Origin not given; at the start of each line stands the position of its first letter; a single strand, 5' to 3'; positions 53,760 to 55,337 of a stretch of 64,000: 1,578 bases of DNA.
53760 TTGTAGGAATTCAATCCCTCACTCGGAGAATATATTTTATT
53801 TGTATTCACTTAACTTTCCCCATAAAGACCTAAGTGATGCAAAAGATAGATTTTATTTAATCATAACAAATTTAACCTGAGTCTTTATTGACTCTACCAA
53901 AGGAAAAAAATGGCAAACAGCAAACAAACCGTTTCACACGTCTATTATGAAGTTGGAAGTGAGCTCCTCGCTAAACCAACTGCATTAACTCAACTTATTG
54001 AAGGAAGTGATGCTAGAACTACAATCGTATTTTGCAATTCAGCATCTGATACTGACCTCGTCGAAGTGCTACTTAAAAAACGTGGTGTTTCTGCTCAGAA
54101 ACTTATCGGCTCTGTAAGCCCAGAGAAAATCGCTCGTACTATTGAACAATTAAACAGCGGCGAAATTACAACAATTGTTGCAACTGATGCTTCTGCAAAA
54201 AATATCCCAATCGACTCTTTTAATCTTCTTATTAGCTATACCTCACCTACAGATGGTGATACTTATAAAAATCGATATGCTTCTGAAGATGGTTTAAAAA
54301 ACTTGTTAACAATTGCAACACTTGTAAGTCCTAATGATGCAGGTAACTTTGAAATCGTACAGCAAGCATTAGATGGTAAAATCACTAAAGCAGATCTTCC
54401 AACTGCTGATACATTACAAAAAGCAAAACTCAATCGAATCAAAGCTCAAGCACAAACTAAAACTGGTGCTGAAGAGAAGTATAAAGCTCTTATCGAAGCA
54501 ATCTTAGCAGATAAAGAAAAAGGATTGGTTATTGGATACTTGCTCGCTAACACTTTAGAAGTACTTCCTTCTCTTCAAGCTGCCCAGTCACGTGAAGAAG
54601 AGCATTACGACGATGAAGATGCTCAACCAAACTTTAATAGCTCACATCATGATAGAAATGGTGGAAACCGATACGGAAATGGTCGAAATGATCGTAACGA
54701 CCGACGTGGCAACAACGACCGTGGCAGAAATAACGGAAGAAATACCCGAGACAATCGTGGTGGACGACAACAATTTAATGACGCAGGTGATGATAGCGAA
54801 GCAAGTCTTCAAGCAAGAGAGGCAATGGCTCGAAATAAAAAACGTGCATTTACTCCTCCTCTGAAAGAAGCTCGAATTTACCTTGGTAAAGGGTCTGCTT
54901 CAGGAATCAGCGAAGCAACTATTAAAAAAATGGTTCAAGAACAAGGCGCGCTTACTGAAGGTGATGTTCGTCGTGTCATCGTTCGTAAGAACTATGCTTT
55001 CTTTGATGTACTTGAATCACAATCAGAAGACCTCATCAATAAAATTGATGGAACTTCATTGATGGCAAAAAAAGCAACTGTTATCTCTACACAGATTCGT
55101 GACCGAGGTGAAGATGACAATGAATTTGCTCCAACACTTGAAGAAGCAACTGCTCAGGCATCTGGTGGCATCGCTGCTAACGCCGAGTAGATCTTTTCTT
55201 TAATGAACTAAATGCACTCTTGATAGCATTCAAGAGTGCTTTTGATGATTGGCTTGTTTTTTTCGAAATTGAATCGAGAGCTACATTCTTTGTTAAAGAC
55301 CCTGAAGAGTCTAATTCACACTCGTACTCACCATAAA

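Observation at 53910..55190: DEAD-box helicase relative consisting only of the second RecA-like domain plus a DbpA-type RNA-binding domain, with degenerate catalytic motifs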

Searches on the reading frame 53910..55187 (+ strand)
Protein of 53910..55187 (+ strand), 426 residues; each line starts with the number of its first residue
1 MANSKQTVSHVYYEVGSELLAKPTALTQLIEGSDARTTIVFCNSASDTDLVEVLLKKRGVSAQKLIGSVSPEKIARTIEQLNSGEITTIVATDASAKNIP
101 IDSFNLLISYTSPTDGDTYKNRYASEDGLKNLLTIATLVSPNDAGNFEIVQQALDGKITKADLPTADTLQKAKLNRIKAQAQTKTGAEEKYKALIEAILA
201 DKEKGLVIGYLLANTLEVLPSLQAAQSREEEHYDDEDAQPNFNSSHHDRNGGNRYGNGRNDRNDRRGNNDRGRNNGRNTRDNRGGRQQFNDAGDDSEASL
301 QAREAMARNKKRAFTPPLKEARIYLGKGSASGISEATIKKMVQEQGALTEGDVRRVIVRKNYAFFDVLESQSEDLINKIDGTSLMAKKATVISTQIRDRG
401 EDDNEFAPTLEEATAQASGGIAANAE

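Call 3: search_protein_families(library=pfam, proteins=[window:53910-55187:+], max_evalue=10)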
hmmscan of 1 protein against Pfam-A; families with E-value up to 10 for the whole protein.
window:53910-55187:+ (426 aa): 3 families
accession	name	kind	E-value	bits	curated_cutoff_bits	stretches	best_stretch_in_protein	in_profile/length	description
PF00271.37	Helicase_C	-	1.7e-11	44.8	23.5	1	22-122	2-102/110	Helicase conserved C-terminal domain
PF03880.21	DbpA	-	4.8e-08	33.4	25.6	1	322-390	1-69/72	DbpA RNA binding domain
PF03448.22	MgtE_N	-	0.0096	16.9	25.9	1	23-90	3-70/102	MgtE intracellular N domain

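Call 4: search_protein_families(library=ncbifam, proteins=[window:53910-55187:+], max_evalue=10)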
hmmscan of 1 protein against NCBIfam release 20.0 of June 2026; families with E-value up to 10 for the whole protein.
window:53910-55187:+ (426 aa): 15 families
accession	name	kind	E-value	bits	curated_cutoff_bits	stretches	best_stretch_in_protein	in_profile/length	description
NF008642.0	PRK11634.1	equivalog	2.7e-16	59.1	989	1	7-281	219-484/628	DEAD/DEAH family ATP-dependent RNA helicase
NF053631.1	RNA_helic_CshA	equivalog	3.9e-16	59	646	1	7-214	211-418/434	degradosome RNA helicase CshA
NF008744.0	PRK11776.1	equivalog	1e-15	57.3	524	1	4-192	213-399/460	ATP-dependent RNA helicase DbpA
NF008394.0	PRK11192.1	equivalog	4.7e-13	48.8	507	1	12-186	224-398/441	ATP-dependent RNA helicase SrmB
NF002340.1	PRK01297.1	equivalog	1e-12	47.5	564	1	10-124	227-338/372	ATP-dependent RNA helicase RhlB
NF003390.0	PRK04537.1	equivalog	2.2e-08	33.6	732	2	22-123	244-345/572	ATP-dependent RNA helicase RhlB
NF053636.1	DDHlcsCsdAPsy1082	equivalog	6.7e-08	31.5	890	1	17-160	225-368/512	DEAD/DEAH box helicase CsdA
NF003419.0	PRK04837.1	equivalog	1.9e-07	30.2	588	1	24-123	245-344/424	ATP-dependent RNA helicase RhlB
NF007882.0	PRK10590.1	equivalog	3.9e-06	26.1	743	1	22-182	232-392/456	ATP-dependent RNA helicase RhlE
NF053711.1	RNA_heli_RhlE1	exception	4.7e-06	25.6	750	1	22-122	231-331/434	RNA helicase RhlE1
NF008279.0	PRK11057.1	equivalog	0.00049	18.6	1015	1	25-185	226-379/608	ATP-dependent DNA helicase RecQ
NF008074.0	PRK10811.1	equivalog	0.0013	16.5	908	1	201-309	563-666/1068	ribonuclease E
TIGR00614.1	recQ_fam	subfamily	0.0014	17.5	219.8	1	11-113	201-304/470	RecQ family ATP-dependent DNA helicase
TIGR01389.1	recQ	equivalog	0.0059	15.1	640.2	1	22-184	211-367/591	DNA helicase RecQ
NF053710.1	RNA_heli_RhlE2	exception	0.12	10.7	925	0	26-223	240-406/635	RNA helicase RhlE2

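Call 5: search_solved_structures(query=window:53910-55187:+, max_evalue=1, show_alignments=3)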
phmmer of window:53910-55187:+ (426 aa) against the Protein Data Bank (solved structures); distinct sequences matched with E-value up to 1: 108 (the best 60 are shown).
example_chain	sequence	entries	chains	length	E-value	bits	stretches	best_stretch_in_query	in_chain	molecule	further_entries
5gi4_A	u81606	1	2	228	4e-14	55.8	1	20-201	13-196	ATP-dependent RNA helicase DeaD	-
3eaq_A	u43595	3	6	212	1.2e-09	41.1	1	25-181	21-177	Heat resistant RNA dependent ATPase | Hera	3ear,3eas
3i32_A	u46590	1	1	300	2.1e-09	40.3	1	26-182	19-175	Heat resistant RNA dependent ATPase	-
5ivl_B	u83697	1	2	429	1.7e-08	37.3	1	12-173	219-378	DEAD-box ATP-dependent RNA helicase CshA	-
2yjt_D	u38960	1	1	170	9e-08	34.9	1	10-125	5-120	ATP-DEPENDENT RNA HELICASE SRMB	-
7bbb_A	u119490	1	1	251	3.5e-07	33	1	11-163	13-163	ATP-dependent RNA helicase DbpA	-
4bru_A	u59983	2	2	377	6.7e-07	32.1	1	26-159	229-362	ATP-DEPENDENT RNA HELICASE DHH1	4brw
1s2m_A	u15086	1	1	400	7.5e-07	31.9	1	26-159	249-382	Putative ATP-dependent RNA helicase DHH1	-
7pli_A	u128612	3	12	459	1.4e-06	31.1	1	10-162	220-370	ATP-dependent RNA helicase DbpA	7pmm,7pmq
6f9s_A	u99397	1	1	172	1.4e-06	31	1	25-158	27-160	Probable ATP-dependent RNA helicase DDX6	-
4crw_B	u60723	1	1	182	1.5e-06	30.9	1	25-158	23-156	PROBABLE ATP-DEPENDENT RNA HELICASE DDX6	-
4kbf_A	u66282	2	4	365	1.8e-06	30.7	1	25-154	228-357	Heat resistant RNA dependent ATPase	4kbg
2wax_A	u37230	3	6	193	1.8e-06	30.6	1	25-158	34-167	ATP-DEPENDENT RNA HELICASE DDX6 | Probable ATP-dependent RNA helicase DDX6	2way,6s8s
2p6n_A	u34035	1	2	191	8.4e-06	28.5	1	37-131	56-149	ATP-dependent RNA helicase DDX41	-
7dtj_A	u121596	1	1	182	8.5e-06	28.4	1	25-158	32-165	ATP-dependent RNA helicase cgh-1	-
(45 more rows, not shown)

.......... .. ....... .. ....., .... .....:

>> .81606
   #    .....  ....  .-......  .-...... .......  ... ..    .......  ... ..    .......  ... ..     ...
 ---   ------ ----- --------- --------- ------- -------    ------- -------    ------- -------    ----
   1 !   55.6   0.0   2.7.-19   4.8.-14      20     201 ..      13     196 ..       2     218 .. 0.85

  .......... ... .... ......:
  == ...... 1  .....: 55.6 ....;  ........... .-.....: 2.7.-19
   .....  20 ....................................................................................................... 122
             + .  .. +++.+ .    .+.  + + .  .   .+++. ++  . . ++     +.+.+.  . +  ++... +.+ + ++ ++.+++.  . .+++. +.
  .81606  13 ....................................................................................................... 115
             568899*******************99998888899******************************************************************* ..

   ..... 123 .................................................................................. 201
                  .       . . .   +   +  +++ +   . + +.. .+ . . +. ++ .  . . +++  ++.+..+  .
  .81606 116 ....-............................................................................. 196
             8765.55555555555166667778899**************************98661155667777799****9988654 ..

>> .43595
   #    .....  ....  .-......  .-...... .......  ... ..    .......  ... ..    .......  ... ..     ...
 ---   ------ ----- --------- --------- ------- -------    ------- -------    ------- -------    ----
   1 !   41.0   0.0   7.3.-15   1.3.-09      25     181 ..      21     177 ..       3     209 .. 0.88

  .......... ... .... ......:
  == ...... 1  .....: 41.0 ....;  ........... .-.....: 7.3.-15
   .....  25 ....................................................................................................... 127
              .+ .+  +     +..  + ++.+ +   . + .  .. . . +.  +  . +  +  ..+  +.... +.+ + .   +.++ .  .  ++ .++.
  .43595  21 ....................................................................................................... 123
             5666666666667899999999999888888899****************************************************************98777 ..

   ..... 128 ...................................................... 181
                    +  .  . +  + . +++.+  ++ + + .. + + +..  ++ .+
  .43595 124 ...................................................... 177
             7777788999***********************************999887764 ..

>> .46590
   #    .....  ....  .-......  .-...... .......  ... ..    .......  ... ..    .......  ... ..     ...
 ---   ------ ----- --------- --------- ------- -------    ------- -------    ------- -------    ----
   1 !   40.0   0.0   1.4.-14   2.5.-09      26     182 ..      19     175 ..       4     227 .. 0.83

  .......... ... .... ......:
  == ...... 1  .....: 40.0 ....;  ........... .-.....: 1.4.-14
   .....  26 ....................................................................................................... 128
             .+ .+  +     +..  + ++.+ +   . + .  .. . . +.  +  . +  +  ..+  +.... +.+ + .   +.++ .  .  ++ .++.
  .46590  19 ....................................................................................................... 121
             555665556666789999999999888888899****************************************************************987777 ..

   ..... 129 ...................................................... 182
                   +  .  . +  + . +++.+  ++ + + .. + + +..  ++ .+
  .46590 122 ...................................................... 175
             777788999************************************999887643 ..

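Call 6: find_homologous_proteins(query=window:53910-55187:+, max_evalue=0.001)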
Query window:53910-55187:+ (426 aa): 38 proteins with E <= 0.001 among 8000 candidates.
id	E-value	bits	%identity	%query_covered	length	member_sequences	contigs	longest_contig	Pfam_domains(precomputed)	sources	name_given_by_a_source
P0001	5.2e-270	913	100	100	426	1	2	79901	PF03880.22,PF00271.38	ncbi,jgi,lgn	jgi:superfamily II DNA/RNA helicase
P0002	4.5e-213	726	79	100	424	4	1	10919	PF03880.22,PF00271.38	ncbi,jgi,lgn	jgi:ATP-dependent RNA helicase DeaD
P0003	9.2e-207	705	76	100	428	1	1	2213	PF03880.22,PF00271.38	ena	-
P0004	3.4e-176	604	68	100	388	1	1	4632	PF03880.22,PF00271.38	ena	-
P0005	2.6e-158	545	61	97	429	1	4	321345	PF03880.22,PF00271.38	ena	-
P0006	1.3e-117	411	52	96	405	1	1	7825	PF03880.22,PF00271.38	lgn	-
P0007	7.7e-113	396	49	97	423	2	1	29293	PF03880.22,PF00271.38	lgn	-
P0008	5.6e-100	353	46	97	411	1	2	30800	PF03880.22,PF00271.38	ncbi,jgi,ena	jgi:superfamily II DNA/RNA helicase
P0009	3.8e-96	341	48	51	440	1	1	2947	PF03880.22,PF00271.38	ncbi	-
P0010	8.6e-85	303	48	54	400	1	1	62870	PF03880.22,PF00271.38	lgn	-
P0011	1.5e-80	289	40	91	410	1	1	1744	PF03880.22,PF00271.38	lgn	-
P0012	1.8e-63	233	32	32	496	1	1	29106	PF03880.22,PF00271.38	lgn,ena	-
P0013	7.6e-56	208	34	90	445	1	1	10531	PF03880.22,PF00271.38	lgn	-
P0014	6.5e-45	172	32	49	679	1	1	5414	PF00271.38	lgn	-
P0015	1.3e-14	72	26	40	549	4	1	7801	PF00270.36,PF00271.38,PF04851.22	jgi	jgi:ATP-dependent RNA helicase DeaD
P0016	8.9e-14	70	28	46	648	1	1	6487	PF00270.36,PF03880.22,PF00271.38,PF04851.22,PF25399.2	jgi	-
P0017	6.5e-12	63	26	41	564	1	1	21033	PF00270.36,PF03880.22,PF00271.38,PF04851.22,PF25399.2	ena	-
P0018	6.8e-12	63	27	46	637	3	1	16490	PF00270.36,PF03880.22,PF00271.38,PF04851.22,PF25399.2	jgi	jgi:ATP-dependent RNA helicase DeaD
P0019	1.3e-11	62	27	46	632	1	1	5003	PF00270.36,PF03880.22,PF00271.38,PF04851.22,PF25399.2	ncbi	-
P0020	1.4e-11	62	28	38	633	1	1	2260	PF00270.36,PF03880.22,PF00271.38,PF04851.22,PF25399.2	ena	-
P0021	1.5e-11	62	29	37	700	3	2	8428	PF00270.36,PF03880.22,PF00271.38,PF04851.22,PF25399.2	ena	-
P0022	2.0e-11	62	28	37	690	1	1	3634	PF00270.36,PF03880.22,PF00271.38,PF25399.2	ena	-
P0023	4.7e-11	61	28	45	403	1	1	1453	PF03880.22,PF00271.38,PF25399.2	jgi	-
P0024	6.8e-11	60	28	37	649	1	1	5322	PF00270.36,PF03880.22,PF00271.38,PF04851.22,PF25399.2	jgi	jgi:ATP-dependent RNA helicase DeaD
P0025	1.0e-10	59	23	88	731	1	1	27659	PF00270.36,PF03880.22,PF00271.38,PF25399.2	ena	-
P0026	1.3e-10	59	23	88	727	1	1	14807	PF00270.36,PF03880.22,PF00271.38,PF25399.2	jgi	jgi:ATP-dependent RNA helicase DeaD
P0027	1.4e-10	59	29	37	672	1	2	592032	PF00270.36,PF03880.22,PF00271.38,PF04851.22,PF25399.2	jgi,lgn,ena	-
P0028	1.8e-10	59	28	37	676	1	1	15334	PF00270.36,PF03880.22,PF00271.38,PF04851.22,PF25399.2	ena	-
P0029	7.5e-10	57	27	37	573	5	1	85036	PF00270.36,PF03880.22,PF00271.38,PF04851.22,PF25399.2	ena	-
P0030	8.8e-10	56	28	37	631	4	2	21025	PF00270.36,PF03880.22,PF00271.38,PF04851.22,PF25399.2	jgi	-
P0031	1.6e-9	56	27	37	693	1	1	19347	PF00270.36,PF03880.22,PF00271.38,PF04851.22,PF25399.2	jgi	jgi:ATP-dependent RNA helicase DeaD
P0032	3.5e-9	54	28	37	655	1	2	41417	PF00270.36,PF03880.22,PF00271.38,PF25399.2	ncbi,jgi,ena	jgi:ATP-dependent RNA helicase DeaD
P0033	6.8e-9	54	25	37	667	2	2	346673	PF00270.36,PF03880.22,PF00271.38,PF04851.22,PF25399.2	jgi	jgi:ATP-dependent RNA helicase DeaD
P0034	3.0e-8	51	26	37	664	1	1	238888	PF00270.36,PF03880.22,PF00271.38,PF04851.22,PF25399.2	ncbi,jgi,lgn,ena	jgi:ATP-dependent RNA helicase DeaD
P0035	1.4e-7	49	28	37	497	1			PF00270.36,PF00271.38,PF04851.22,PF25399.2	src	-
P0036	9.1e-6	43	23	39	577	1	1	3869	PF00270.36,PF03880.22,PF28538.1,PF00271.38,PF04851.22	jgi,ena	-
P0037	1.7e-5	42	25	38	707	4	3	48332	PF00270.36,PF03880.22,PF00271.38,PF04851.22,PF25399.2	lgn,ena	-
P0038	4.0e-5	41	26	49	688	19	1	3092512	PF00270.36,PF03880.22,PF00271.38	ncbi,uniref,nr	ncbi:DEAD/DEAH box helicase [Ciceribacter sp. RN22]|uniref:DEAD/DEAH box helicase n=1 Tax=Ciceribact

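Call 10: find_related_loci(query=A1, collection=genome_contigs, flank=10000)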
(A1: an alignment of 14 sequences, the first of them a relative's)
Query A1 (426 aa) in genome_contigs; peptide patterns used: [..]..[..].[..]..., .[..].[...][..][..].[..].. (x = any residue, [..] = any of these).
86 stretches matched a pattern; 16 encode a relative of the query (tblastn E <= 1e-3); 16 distinct loci.
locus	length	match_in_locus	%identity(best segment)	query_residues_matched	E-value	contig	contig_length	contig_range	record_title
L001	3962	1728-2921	46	10-413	2e-105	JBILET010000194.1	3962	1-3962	MAG: Bdellovibrionota bacterium isolate ME2016-07-29_3300044622_group7_bin159 Rohwer_bin1198_scaffold_12940_c2, whole ge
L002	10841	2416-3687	79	1-426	0e+0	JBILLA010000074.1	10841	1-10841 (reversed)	MAG: Bdellovibrionota bacterium isolate ME2017-07-24_3300042509_group7_bin149 Rohwer_bin1199_scaffold_4694_c1, whole gen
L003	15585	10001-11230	34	3-396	9e-61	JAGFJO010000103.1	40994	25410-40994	MAG: Deltaproteobacteria bacterium isolate mag.25 k127_3509500, whole genome shotgun sequence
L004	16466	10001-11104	31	7-403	2e-52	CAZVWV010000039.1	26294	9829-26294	MAG TPA_asm: uncultured Bdellovibrionales bacterium isolate SRP286056_co1_714 genome assembly, contig: NODE_2090_length_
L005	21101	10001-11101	33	4-384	2e-52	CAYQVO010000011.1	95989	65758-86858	MAG TPA_asm: uncultured Bdellovibrionales bacterium isolate SRP239243_co2_48 genome assembly, contig: NODE_210_length_95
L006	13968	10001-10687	39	4-231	1e-51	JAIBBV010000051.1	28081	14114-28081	MAG: Oligoflexia bacterium isolate SSF8 NODE_31731_length_28129_cov_5.584923, whole genome shotgun sequence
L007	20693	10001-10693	39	2-231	3e-51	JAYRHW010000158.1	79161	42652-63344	MAG: Bdellovibrionota bacterium isolate SZ_szas25bin.38 k141_898036, whole genome shotgun sequence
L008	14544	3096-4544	36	7-394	3e-50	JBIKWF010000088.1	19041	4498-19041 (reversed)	MAG: Bdellovibrionota bacterium isolate ME2015-09-01_3300035663_group6_bin89 Rohwer_bin1204_scaffold_193_c1, whole genom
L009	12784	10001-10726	36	1-224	1e-47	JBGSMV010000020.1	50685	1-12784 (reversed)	MAG: Bdellovibrionota bacterium isolate JTS-AC239 k141_3788634, whole genome shotgun sequence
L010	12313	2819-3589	34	8-266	5e-44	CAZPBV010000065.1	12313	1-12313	MAG TPA_asm: uncultured Bdellovibrionales bacterium isolate binchicken_co326_109 genome assembly, contig: NODE_2626_leng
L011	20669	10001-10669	36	6-227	6e-43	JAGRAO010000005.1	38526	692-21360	MAG: Bdellovibrionales bacterium isolate HKST-UBA20 NODE_5_length_38526_cov_3.530417, whole genome shotgun sequence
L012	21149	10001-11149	27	12-394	1e-37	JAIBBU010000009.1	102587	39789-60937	MAG: Oligoflexia bacterium isolate SSF28 NODE_3178_length_102587_cov_8.174790, whole genome shotgun sequence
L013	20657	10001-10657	32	4-221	1e-36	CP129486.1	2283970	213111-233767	MAG: Bdellovibrionota bacterium isolate cMAG.10 chromosome, complete genome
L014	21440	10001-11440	30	1-403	2e-28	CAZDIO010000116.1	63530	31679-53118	MAG TPA_asm: uncultured Bdellovibrionales bacterium isolate binchicken_co200_37 genome assembly, contig: k141_388881, wh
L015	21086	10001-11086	30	1-367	3e-43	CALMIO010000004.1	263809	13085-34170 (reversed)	MAG TPA_asm: uncultured proteobacterium isolate SRR2107179_bin.72_CONCOCT_v1.1_MAG genome assembly, contig: ERZ794932.20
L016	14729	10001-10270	31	310-394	6e-11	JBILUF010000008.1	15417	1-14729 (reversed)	MAG: Bdellovibrionota bacterium isolate ME2018-08-01_3300042480_group8_bin58 Rohwer_bin1205_scaffold_1886_c1, whole geno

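Call 11: find_encoding_contigs(protein=P0001, flank=6000, max_places=4)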
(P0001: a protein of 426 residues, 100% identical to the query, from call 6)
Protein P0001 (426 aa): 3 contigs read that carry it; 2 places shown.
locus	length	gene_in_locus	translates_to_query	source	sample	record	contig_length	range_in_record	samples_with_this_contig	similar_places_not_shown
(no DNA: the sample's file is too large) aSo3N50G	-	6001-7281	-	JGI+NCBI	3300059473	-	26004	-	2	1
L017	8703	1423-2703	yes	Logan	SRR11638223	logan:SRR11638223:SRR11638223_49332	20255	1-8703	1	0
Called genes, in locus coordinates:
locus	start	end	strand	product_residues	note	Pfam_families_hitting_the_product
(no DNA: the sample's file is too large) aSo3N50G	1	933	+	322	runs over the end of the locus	PF00676:E1_dh, PF02775:TPP_enzyme_C (weak), PF00456:Transketolase_N, PF13292:DXP_synthase_N (faint)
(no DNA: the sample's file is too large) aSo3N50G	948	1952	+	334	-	PF02779:Transket_pyr, PF02780:Transketolase_C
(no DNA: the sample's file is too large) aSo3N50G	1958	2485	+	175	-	PF25084:LbH_EIF2B, PF25087:GMPPB_C (weak), PF00132:Hexapep, PF14602:Hexapep_2, PF00132:Hexapep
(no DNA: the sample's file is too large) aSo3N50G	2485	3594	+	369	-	PF13458:Peripla_BP_6, PF01094:ANF_receptor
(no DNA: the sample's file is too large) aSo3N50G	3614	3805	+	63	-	-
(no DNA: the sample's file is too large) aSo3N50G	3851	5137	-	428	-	PF00285:Citrate_synt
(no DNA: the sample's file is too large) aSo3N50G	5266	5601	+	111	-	PF00166:Cpn10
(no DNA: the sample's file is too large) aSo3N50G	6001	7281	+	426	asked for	PF00271:Helicase_C, PF03880:DbpA (weak)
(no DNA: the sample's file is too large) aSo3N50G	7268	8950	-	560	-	PF01421:Reprolysin, PF13583:Reprolysin_4, PF13688:Reprolysin_5, PF13574:Reprolysin_2, PF13582:Reprolysin_3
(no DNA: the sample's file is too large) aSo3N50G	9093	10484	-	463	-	PF01464:SLT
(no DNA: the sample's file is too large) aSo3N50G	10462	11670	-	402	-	PF02113:Peptidase_S13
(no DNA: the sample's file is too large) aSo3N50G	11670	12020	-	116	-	PF12837:Fer4_6 (faint), PF13237:Fer4_10 (faint), PF14697:Fer4_21 (faint), PF12838:Fer4_7, PF13183:Fer4_8 (faint), PF13187:Fer4_9 (weak), PF13484:Fer4_16 (faint), PF00037:Fer4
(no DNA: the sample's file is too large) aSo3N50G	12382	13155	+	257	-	-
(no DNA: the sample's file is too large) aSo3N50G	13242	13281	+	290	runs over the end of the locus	PF01564:Spermine_synth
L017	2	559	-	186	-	?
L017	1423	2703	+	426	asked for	PF00271:Helicase_C, PF03880:DbpA (weak)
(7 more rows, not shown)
